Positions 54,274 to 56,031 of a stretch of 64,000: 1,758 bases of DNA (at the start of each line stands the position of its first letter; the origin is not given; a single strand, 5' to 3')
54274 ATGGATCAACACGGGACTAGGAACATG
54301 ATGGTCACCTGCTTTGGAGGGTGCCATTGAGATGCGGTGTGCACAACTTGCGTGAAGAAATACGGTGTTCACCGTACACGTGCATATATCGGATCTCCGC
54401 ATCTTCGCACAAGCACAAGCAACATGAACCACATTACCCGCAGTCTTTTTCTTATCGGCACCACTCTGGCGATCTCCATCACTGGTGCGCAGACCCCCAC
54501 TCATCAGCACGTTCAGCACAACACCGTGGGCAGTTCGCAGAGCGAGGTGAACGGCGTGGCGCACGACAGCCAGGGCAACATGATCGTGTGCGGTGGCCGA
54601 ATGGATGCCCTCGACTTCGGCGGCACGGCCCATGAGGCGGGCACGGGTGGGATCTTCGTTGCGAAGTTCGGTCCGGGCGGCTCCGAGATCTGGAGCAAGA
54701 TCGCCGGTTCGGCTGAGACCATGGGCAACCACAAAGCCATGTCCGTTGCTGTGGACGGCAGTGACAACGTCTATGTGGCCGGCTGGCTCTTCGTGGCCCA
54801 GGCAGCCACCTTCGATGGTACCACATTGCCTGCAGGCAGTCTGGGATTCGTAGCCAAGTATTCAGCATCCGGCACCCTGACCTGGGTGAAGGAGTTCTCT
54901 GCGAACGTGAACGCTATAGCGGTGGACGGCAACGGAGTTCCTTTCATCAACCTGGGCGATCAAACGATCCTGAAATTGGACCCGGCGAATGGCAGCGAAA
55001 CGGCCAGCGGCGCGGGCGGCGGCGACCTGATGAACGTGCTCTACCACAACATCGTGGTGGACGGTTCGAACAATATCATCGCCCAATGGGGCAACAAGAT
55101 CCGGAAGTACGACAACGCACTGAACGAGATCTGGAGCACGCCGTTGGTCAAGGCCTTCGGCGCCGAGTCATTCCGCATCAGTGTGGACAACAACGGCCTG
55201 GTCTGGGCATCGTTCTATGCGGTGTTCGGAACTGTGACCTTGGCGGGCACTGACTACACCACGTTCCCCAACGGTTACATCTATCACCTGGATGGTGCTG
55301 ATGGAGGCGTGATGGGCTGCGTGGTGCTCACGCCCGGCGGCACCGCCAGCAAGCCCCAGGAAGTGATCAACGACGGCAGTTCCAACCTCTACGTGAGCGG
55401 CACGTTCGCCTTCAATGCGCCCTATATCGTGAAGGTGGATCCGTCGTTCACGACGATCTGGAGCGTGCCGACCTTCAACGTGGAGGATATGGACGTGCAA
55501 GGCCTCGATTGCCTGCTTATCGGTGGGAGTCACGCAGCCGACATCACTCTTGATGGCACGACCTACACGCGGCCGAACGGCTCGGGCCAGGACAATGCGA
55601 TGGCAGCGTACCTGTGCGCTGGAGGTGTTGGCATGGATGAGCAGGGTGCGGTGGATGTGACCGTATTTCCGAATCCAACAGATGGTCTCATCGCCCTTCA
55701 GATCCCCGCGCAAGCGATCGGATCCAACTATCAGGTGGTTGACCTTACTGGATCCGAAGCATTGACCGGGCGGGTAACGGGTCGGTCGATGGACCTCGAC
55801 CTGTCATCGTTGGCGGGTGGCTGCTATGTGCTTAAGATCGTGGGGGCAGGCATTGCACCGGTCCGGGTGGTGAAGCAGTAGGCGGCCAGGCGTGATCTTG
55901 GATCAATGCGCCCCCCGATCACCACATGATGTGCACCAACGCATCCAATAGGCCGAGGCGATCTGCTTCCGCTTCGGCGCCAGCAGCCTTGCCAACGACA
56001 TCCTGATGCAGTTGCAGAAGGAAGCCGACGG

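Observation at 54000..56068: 102-nt duplicate of the deoC 3' end flanks a 1.9-kb insertion, and all six differences are synonymous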

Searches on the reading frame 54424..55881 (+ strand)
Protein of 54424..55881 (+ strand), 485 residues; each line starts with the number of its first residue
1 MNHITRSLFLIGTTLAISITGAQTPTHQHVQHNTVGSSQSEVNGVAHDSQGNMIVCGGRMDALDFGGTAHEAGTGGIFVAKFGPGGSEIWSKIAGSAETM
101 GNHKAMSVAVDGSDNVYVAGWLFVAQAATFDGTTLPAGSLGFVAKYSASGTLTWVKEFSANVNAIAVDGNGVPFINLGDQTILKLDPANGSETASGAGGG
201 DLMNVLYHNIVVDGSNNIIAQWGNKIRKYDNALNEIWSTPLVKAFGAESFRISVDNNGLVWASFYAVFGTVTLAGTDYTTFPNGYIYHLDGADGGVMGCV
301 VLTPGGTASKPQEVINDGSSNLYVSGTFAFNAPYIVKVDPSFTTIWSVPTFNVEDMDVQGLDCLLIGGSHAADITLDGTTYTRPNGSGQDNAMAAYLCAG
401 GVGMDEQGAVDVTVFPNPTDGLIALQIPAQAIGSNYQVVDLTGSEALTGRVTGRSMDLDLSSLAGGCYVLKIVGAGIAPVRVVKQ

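Call 7: search_protein_families(library=pfam, proteins=[window:54424-55881:+])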
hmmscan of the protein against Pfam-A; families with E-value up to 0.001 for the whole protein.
window:54424-55881:+ (485 aa): 1 family
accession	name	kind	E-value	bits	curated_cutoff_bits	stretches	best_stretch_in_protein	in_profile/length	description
PF18962.6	Por_Secre_tail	-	3.7e-06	27.6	27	1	414-473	1-63/75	Secretion system C-terminal sorting domain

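Call 8: search_protein_families(library=ncbifam, proteins=[window:54424-55881:+])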
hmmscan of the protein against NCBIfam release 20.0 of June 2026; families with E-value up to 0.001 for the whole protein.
window:54424-55881:+ (485 aa): 3 families
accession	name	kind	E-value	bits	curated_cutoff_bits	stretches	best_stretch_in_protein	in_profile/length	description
NF047494.1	Lepto_SBBP_lipo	equivalog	8.5e-14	51.1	400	1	30-230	117-307/466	SBBP repeat beta-propeller lipoprotein, LipL53 family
TIGR04183.1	Por_Secre_tail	domain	9e-06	25.6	23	1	414-485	1-72/72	T9SS type A sorting domain-containing protein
NF038113.1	T9SSA_dep_M36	equivalog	5.2e-05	21.6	885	1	402-476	783-859/869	T9SS-dependent M36 family metallopeptidase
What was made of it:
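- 54424..55881 (+): Inserted T9SS cargo gene (485 aa): a beta-propeller that is SBBP-like plus a type A C-terminal sorting domain. PF18962 and TIGR04183 pass their cut-offs, while the SBBP match is sub-threshold (calls 7, 8).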

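Call 19: find_homologous_proteins(query=window:54424-55881:+)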
Query window:54424-55881:+ (485 aa): 86 proteins with E <= 0.001 among 8000 candidates.
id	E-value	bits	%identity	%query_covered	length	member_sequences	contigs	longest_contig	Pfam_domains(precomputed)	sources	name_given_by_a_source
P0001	0.0e+0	1085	100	100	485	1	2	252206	PF18962.8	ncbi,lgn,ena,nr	ncbi:MAG TPA: T9SS type A sorting domain-containing protein [Flavobacteriales bacterium]|nr:T9SS typ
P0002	1.1e-204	699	69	96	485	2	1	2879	-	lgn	-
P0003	1.0e-167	577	60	93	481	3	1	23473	-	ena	-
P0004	1.4e-166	573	59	96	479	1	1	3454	PF18962.8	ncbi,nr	ncbi:MAG: hypothetical protein IT229_00205 [Flavobacteriales bacterium]|nr:hypothetical protein [Fla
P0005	1.5e-165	570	59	96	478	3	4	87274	-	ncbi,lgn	-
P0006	7.1e-165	568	60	93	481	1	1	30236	PF18962.8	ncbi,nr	ncbi:MAG: hypothetical protein JNL05_02750 [Flavobacteriales bacterium]|nr:hypothetical protein [Fla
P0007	1.2e-163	564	58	93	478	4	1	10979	-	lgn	-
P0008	1.6e-163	563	58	99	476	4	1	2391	PF18962.8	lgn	-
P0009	8.7e-163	561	56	100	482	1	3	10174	PF13360.14,PF18962.8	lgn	-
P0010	1.0e-162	560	58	94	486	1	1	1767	PF18962.8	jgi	jgi:hypothetical protein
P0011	5.0e-161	555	59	93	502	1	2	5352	PF18962.8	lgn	-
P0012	2.3e-160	553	60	93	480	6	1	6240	PF18962.8,PF06739.18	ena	-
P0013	3.0e-160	552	58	96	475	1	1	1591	PF18962.8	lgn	-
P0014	3.1e-160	552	59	97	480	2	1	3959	PF18962.8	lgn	-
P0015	4.3e-160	552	57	95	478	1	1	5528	PF18962.8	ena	-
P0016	2.2e-159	549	56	96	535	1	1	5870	PF18962.8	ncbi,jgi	jgi:hypothetical protein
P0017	1.7e-158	547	57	97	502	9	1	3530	PF18962.8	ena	-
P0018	1.0e-157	544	55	93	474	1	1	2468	PF18962.8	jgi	jgi:hypothetical protein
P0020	4.0e-156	539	55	97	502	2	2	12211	PF18962.8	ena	-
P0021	1.1e-154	534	57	93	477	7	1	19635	PF18962.8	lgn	-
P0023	2.6e-148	513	55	91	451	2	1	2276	PF18962.8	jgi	jgi:hypothetical protein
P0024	3.1e-142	493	55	88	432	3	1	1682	PF18962.8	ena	-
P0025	9.2e-139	481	50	99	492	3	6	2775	PF13360.14,PF18962.8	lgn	-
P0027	1.3e-102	362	56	65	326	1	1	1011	PF18962.8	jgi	jgi:hypothetical protein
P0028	1.7e-94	335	41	92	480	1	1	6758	PF13360.14,PF18962.8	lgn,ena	-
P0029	8.2e-90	320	40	95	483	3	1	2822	PF18962.8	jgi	jgi:hypothetical protein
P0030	9.9e-89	316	38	100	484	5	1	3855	PF18962.8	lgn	-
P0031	2.1e-86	309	39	95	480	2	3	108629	PF18962.8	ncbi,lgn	-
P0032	6.4e-81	291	36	96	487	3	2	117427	PF18962.8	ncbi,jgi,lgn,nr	ncbi:MAG: T9SS type A sorting domain-containing protein [Prolixibacteraceae bacterium]|nr:T9SS type 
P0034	9.5e-24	102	25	95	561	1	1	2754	PF18962.8,PF06739.18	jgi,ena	jgi:hypothetical protein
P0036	2.8e-23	101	29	54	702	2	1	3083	PF18962.8,PF06739.18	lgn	-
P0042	3.6e-18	84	32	29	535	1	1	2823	PF13360.14,PF18962.8,PF06739.18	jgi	jgi:hypothetical protein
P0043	7.4e-18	83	33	23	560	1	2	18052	PF17164.11,PF18962.8,PF06739.18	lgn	-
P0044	3.4e-17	81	34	23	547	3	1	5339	PF18962.8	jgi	jgi:hypothetical protein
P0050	6.6e-15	73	30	34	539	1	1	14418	PF18962.8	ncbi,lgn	ncbi:MAG: T9SS type A sorting domain-containing protein [Bacteroidia bacterium]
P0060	1.3e-11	62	41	15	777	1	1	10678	PF18962.8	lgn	-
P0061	4.7e-11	60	49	10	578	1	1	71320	PF18962.8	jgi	jgi:hypothetical protein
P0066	6.4e-10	57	29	58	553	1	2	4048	PF18962.8,PF06739.18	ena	-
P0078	1.7e-7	49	34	22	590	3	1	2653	PF18962.8,PF06739.18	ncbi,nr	ncbi:MAG: hypothetical protein IH600_12465 [Bacteroidetes bacterium]|nr:hypothetical protein [Bacter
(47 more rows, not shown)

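Call 20: find_encoding_contigs(protein=P0001, flank=6000, max_places=4)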
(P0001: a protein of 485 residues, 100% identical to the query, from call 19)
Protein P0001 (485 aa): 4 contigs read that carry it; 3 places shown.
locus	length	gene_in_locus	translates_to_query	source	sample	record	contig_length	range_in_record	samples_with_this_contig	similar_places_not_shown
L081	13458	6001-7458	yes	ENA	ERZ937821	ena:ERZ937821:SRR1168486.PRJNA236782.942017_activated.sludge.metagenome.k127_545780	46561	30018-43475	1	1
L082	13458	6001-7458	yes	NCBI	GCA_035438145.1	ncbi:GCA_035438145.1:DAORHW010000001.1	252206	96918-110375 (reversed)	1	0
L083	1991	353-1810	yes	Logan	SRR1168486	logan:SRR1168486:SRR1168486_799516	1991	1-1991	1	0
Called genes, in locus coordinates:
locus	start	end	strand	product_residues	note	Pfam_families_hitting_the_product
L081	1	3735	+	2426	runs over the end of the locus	PF14349:SprA_N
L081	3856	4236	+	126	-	PF01597:GCV_H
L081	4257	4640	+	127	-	PF04892:VanZ-LLP1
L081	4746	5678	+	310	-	PF01791:DeoC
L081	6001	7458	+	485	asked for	PF18962:Por_Secre_tail (weak)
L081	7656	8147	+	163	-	PF12867:DinB_2 (weak)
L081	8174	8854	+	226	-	PF00881:Nitroreductase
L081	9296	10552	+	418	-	PF15902:Sortilin-Vps10 (faint), PF25852:DUF6242_C (weak), PF18962:Por_Secre_tail (weak)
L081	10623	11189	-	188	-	PF07366:SnoaL, PF12680:SnoaL_2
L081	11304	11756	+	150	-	PF07883:Cupin_2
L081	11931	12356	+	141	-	-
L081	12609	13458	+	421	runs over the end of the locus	PF25852:DUF6242_C (faint), PF02012:BNR (faint), PF15902:Sortilin-Vps10 (faint), PF18962:Por_Secre_tail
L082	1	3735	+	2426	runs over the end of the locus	PF14349:SprA_N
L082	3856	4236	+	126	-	PF01597:GCV_H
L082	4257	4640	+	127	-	PF04892:VanZ-LLP1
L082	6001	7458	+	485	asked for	PF18962:Por_Secre_tail (weak)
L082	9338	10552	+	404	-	PF15902:Sortilin-Vps10 (faint), PF25852:DUF6242_C (weak), PF18962:Por_Secre_tail (weak)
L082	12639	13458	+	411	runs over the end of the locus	PF02012:BNR (faint), PF15902:Sortilin-Vps10 (faint), PF18962:Por_Secre_tail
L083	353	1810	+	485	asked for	PF18962:Por_Secre_tail (weak)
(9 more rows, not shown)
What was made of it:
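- All three assemblies come from one read set, SRR1168486 (call 20).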

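Call 21: find_encoding_contigs(protein=P0005, flank=6000, max_places=4)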
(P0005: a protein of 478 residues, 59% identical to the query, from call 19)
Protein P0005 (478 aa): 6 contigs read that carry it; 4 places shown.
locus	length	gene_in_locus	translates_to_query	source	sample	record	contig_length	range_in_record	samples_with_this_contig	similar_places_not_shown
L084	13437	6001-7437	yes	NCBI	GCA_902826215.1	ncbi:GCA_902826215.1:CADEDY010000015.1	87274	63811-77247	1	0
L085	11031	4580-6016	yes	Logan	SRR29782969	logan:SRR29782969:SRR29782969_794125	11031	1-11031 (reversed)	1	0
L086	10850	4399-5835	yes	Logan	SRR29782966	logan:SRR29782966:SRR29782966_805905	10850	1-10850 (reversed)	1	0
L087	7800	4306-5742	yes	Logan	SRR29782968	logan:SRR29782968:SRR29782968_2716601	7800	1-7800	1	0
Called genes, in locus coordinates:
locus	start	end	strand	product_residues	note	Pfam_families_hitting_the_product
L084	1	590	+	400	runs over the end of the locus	-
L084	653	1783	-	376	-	PF00561:Abhydrolase_1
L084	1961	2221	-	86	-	-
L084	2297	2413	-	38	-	-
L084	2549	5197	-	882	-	PF13688:Reprolysin_5 (weak)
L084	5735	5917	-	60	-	-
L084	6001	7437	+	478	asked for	-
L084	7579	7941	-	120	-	-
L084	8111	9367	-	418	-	PF00561:Abhydrolase_1, PF12146:Hydrolase_4, PF12697:Abhydrolase_6, PF00050:Kazal_1, PF07648:Kazal_2 (weak)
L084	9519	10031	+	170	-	PF25459:AIM3_BBC1_C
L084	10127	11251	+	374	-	PF01030:Recep_L_domain (faint), PF23952:LRR_EndoS (weak), PF18962:Por_Secre_tail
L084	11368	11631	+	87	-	-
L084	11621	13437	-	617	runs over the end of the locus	PF01926:MMR_HSR1, PF02421:FeoB_N, PF07670:Gate, PF07664:FeoB_C, PF07670:Gate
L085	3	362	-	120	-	?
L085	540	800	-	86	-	-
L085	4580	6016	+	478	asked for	-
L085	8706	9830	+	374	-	PF01030:Recep_L_domain (faint), PF23952:LRR_EndoS (weak), PF18962:Por_Secre_tail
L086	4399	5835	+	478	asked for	-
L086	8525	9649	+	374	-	PF01030:Recep_L_domain (faint), PF23952:LRR_EndoS (weak), PF18962:Por_Secre_tail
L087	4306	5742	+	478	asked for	-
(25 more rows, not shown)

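Call 22: find_encoding_contigs(protein=P0002, flank=6000, max_places=3)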
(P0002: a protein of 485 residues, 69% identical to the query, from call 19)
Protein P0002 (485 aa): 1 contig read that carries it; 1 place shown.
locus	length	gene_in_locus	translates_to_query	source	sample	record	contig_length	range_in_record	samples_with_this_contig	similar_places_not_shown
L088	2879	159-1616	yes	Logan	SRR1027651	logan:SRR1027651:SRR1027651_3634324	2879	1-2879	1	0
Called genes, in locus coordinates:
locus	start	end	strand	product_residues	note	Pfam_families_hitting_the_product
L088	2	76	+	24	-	?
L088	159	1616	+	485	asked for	-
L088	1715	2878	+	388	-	?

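Call 23: find_encoding_contigs(protein=P0006, flank=6000, max_places=3)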
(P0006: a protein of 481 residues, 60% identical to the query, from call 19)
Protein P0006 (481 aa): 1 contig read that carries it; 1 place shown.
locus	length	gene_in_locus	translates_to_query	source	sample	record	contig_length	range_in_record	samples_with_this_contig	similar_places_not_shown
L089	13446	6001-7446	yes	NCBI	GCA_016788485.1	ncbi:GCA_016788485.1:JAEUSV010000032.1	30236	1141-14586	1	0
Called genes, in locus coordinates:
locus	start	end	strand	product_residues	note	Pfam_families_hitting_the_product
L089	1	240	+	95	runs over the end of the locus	-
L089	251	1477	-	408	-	PF07690:MFS_1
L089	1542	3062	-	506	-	-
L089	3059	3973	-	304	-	-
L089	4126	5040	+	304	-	PF18962:Por_Secre_tail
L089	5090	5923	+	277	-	PF01435:Peptidase_M48 (faint)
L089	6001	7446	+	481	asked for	PF18962:Por_Secre_tail (weak)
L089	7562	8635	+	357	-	PF00487:FA_desaturase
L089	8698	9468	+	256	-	PF00378:ECH_1, PF16113:ECH_2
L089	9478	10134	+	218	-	-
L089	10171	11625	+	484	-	PF07228:SpoIIE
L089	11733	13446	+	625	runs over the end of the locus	PF03993:DUF349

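Call 24: find_encoding_contigs(protein=P0003, flank=6000, max_places=3)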
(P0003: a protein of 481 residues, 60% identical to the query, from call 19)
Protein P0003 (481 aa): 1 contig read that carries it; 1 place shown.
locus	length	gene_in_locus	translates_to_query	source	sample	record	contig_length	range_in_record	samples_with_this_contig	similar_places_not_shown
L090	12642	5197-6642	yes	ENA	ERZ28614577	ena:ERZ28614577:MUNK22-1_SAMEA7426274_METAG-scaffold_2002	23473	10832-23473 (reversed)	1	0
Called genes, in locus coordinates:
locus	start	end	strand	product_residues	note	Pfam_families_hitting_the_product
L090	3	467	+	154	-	?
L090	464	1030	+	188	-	-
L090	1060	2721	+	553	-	PF18962:Por_Secre_tail (weak)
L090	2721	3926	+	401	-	-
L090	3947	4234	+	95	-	-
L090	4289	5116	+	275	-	-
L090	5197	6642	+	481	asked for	-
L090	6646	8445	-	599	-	-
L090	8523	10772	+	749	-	PF07715:Plug (weak), PF00593:TonB_dep_Rec_b-barrel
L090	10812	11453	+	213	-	PF04116:FA_hydroxylase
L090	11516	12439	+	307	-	PF24814:WD40_Prp19, PF24807:WD40_CDC20-Fz, PF25172:Beta-prop_WDR3_2nd, PF25174:Beta-prop_THOC3, PF25391:WD40_Gbeta, PF25173:Beta-prop_WDR3_1st, PF23414:Beta-prop_EML_2, PF25175:Beta-prop_WDR5, +33 more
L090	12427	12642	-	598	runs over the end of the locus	PF03600:CitMHS, PF02080:TrkA_C, PF00939:Na_sulph_symp, PF06808:DctM, PF03600:CitMHS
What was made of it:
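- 54424..55881 (+): Homologues at 54-69% identity lie in varied genomic contexts (calls 19, 21-24).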

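Call 40: search_protein_families(library=pfam, alignment_id=A2, max_evalue=0.001)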
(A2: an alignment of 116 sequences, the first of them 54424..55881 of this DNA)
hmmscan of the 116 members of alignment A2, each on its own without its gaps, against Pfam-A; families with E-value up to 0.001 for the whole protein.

A. member 1, window:54424-55881:+ (485 aa): 1 family
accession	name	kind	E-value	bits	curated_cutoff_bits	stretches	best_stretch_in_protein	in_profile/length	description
PF18962.6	Por_Secre_tail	-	3.7e-06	27.6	27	1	414-473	1-63/75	Secretion system C-terminal sorting domain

B. families by the number of members that match (of 116 scanned): 121 families (the first 25 are shown)
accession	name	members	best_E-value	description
PF18962.6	Por_Secre_tail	20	6.1e-10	Secretion system C-terminal sorting domain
PF00072.30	Response_reg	8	6.9e-23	Response regulator receiver domain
PF02518.31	HATPase_c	4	3.5e-32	Histidine kinase-, DNA gyrase B-, and HSP90-like ATPase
PF07715.20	Plug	4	4e-22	TonB-dependent Receptor Plug Domain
PF00512.31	HisKA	4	1.4e-21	His Kinase A (phospho-acceptor) domain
PF13424.12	TPR_12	4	1.4e-21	Tetratricopeptide repeat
PF04397.21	LytTR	4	3.1e-16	LytTr DNA-binding domain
PF13715.12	CarbopepD_reg_2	4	1.8e-13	CarboxypepD_reg-like domain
PF13620.12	CarboxypepD_reg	4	1e-12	Carboxypeptidase regulatory-like domain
PF07719.23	TPR_2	4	1.8e-12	Tetratricopeptide repeat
PF00515.34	TPR_1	4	5.8e-12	Tetratricopeptide repeat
PF15902.12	Sortilin-Vps10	4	3.3e-11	Sortilin, neurotensin receptor 3,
PF19755.4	DUF6242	4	6.6e-08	Domain of unknown function (DUF6242)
PF12867.12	DinB_2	4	7.4e-08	DinB superfamily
PF13517.12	FG-GAP_3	3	4.2e-131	FG-GAP-like repeat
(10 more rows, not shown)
